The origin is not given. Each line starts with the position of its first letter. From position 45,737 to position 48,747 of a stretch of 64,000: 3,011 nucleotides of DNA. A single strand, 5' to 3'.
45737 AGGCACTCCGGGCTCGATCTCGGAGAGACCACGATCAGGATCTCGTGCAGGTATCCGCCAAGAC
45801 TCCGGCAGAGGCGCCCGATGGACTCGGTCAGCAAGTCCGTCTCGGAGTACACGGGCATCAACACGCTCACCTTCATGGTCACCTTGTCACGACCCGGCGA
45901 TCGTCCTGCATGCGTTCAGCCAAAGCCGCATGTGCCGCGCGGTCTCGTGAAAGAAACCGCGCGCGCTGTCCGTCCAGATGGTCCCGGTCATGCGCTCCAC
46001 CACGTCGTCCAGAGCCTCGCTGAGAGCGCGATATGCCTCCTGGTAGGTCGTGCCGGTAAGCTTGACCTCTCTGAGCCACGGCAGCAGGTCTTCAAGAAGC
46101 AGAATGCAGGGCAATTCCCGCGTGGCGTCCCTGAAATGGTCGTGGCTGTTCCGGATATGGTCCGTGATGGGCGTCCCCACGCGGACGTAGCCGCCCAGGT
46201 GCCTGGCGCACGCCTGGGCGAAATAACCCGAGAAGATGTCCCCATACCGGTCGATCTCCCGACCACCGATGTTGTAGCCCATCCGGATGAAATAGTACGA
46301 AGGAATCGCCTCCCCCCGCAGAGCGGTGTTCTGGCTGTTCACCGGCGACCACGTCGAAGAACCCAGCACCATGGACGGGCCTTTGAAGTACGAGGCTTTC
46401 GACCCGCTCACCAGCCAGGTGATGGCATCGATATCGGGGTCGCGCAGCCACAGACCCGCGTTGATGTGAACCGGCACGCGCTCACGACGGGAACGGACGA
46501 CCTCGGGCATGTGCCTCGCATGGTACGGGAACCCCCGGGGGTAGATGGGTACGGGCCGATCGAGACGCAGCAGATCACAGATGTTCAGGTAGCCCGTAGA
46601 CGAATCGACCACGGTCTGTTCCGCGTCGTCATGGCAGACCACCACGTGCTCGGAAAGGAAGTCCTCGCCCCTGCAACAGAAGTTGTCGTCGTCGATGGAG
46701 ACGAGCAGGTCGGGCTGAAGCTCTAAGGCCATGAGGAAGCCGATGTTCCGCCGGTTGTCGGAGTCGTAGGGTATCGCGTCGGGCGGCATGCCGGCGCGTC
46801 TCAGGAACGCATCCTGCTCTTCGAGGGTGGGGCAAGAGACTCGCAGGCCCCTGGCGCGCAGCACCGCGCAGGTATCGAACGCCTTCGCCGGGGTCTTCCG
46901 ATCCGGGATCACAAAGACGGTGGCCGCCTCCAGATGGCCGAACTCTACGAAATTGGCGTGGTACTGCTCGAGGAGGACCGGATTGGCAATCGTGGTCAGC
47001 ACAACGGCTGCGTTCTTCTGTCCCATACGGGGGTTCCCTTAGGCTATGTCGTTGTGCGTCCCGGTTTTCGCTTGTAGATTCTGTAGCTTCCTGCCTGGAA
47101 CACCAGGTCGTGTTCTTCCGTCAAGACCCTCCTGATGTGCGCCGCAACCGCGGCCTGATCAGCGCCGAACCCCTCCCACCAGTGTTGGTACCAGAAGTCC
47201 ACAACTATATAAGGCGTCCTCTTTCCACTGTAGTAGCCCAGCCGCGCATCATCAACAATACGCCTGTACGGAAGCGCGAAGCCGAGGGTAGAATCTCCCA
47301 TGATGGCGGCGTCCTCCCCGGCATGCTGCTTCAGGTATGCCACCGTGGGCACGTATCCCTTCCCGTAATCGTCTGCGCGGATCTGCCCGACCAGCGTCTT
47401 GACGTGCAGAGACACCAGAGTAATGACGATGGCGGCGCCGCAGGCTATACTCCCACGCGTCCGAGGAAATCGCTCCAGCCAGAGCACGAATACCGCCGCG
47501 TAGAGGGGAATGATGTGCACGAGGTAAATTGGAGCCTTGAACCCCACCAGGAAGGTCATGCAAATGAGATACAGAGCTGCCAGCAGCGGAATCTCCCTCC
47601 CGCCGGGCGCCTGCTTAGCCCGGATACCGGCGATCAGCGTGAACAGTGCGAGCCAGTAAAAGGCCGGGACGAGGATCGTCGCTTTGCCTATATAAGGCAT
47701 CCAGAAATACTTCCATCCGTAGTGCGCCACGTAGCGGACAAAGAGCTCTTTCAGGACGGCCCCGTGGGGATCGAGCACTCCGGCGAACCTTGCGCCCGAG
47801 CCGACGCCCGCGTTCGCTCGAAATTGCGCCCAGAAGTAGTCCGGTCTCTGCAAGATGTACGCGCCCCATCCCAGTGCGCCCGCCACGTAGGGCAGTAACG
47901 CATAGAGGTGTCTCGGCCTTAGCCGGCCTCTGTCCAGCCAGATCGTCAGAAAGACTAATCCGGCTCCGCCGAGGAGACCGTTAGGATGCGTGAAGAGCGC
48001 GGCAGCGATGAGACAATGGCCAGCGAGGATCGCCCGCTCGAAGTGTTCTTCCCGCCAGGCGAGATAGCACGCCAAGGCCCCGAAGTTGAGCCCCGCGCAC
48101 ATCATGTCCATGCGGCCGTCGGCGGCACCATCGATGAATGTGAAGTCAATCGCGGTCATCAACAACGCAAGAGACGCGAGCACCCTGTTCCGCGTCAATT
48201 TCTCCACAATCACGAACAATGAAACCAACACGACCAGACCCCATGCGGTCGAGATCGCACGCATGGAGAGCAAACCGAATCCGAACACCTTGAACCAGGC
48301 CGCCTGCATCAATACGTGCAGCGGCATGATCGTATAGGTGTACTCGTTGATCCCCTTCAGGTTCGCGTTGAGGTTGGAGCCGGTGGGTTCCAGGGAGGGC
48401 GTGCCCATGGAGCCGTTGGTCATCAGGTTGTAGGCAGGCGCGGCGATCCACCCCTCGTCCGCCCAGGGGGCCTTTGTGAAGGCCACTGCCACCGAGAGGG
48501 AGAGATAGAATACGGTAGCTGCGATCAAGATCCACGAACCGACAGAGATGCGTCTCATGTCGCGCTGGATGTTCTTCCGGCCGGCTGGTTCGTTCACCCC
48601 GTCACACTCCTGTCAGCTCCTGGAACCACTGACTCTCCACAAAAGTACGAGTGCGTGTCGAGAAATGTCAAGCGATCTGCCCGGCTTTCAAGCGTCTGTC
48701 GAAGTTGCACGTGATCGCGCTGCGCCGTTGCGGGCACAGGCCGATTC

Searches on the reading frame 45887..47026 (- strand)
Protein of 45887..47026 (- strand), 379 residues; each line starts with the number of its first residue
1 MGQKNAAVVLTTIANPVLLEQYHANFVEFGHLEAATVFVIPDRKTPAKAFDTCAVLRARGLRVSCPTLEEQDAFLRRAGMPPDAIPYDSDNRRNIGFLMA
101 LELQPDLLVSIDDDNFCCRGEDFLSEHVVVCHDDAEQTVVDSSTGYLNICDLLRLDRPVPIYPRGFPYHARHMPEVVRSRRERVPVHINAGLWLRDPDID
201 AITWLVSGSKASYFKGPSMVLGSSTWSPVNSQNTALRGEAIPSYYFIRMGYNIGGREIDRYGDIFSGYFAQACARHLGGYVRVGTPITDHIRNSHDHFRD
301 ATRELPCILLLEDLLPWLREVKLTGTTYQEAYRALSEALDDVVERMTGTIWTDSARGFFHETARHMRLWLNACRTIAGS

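Call 65: search_protein_families(library=pfam, proteins=[window:45887-47026:-], max_evalue=0.00001)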
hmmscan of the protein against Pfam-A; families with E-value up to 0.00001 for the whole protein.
window:45887-47026:- (379 aa): 1 family
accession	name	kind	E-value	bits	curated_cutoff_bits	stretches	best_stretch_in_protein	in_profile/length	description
PF03214.19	RGP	-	2.2e-11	44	23.8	1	84-374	71-338/342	Reversibly glycosylated polypeptide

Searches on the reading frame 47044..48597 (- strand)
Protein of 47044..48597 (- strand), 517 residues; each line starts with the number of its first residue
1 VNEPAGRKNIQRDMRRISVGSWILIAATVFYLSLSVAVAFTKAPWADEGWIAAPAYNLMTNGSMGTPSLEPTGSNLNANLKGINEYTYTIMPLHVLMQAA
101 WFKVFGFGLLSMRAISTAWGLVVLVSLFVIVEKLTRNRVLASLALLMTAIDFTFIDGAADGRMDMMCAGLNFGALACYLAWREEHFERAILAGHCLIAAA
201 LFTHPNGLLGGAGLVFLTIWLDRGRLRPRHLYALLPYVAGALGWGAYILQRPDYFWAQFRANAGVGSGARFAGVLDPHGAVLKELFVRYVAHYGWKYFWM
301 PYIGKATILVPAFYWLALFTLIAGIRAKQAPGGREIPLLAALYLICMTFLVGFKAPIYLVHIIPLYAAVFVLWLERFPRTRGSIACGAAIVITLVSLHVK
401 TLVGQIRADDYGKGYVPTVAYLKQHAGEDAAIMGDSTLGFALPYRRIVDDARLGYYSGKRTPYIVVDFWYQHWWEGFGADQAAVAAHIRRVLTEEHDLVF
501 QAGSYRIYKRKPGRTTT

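Call 65: search_protein_families(library=pfam, proteins=[window:47044-48597:-], max_evalue=0.00001)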
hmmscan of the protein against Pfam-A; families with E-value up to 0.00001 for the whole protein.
window:47044-48597:- (517 aa): 1 family
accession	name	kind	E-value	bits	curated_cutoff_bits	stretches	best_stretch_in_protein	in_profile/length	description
PF13231.12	PMT_2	-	1.8e-06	28.7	26.1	1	92-233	4-145/160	Dolichyl-phosphate-mannose-protein mannosyltransferase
